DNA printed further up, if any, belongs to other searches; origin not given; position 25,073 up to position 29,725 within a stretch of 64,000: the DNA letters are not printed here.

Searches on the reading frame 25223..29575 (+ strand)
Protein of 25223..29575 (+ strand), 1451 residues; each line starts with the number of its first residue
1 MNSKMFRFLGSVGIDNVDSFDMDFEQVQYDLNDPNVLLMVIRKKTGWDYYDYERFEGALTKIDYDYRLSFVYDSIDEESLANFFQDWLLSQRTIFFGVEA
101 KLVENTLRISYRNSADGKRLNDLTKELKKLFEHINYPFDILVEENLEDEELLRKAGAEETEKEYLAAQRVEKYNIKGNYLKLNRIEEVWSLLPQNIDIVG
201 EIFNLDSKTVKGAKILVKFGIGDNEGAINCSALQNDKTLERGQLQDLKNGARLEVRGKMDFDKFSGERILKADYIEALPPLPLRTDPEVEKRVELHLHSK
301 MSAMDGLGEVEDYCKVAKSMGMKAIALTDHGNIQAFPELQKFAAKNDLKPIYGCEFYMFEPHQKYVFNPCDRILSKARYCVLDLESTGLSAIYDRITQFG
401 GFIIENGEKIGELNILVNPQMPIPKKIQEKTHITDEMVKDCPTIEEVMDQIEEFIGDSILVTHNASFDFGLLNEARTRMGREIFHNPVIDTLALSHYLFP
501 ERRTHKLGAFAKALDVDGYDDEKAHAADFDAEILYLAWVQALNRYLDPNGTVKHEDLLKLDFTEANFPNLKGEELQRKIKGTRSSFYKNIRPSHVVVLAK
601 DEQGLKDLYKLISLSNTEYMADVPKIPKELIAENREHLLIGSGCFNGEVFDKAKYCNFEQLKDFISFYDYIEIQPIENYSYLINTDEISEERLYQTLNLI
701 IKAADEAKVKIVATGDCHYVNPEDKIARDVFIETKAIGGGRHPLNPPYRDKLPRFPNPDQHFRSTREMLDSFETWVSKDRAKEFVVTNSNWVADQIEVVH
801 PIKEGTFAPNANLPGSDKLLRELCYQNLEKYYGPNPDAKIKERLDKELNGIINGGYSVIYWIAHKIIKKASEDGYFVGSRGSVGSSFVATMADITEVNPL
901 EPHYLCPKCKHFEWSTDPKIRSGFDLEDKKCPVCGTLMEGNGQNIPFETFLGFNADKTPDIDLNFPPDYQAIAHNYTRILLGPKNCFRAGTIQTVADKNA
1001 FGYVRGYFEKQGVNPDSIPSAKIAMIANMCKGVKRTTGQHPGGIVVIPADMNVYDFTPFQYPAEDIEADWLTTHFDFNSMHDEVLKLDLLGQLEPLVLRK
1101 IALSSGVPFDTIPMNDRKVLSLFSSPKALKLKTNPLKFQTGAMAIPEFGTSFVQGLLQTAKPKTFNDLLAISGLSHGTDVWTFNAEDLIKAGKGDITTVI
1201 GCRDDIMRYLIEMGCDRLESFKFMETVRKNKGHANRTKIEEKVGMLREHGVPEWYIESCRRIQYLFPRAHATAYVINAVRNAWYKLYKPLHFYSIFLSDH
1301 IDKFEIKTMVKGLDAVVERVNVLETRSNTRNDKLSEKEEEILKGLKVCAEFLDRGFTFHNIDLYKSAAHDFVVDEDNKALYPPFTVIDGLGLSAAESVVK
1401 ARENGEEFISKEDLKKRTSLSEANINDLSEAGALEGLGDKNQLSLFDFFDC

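Call 57: search_protein_families(library=pfam, proteins=[window:25223-29575:+], max_evalue=0.00001)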
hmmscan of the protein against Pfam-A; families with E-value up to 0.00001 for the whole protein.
window:25223-29575:+ (1451 aa): 5 families
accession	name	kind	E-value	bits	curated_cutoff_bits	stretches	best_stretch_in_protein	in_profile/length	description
PF07733.18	DNA_pol3_alpha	-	1.7e-52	179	23.9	2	819-1001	2-144/260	Bacterial DNA polymerase III alpha NTPase domain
PF02811.25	PHP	-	7.6e-30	104.8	26.4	2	294-368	1-71/164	PHP domain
PF00929.31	RNase_T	-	2.2e-29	103.6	24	1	381-535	2-161/164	Exonuclease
PF17657.6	DNA_pol3_finger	-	4.5e-20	72.1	22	1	1106-1242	19-157/166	Bacterial DNA polymerase III alpha subunit finger domain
PF14579.12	HHH_6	-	4.1e-12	46.6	25.6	1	1356-1439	2-85/90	Helix-hairpin-helix motif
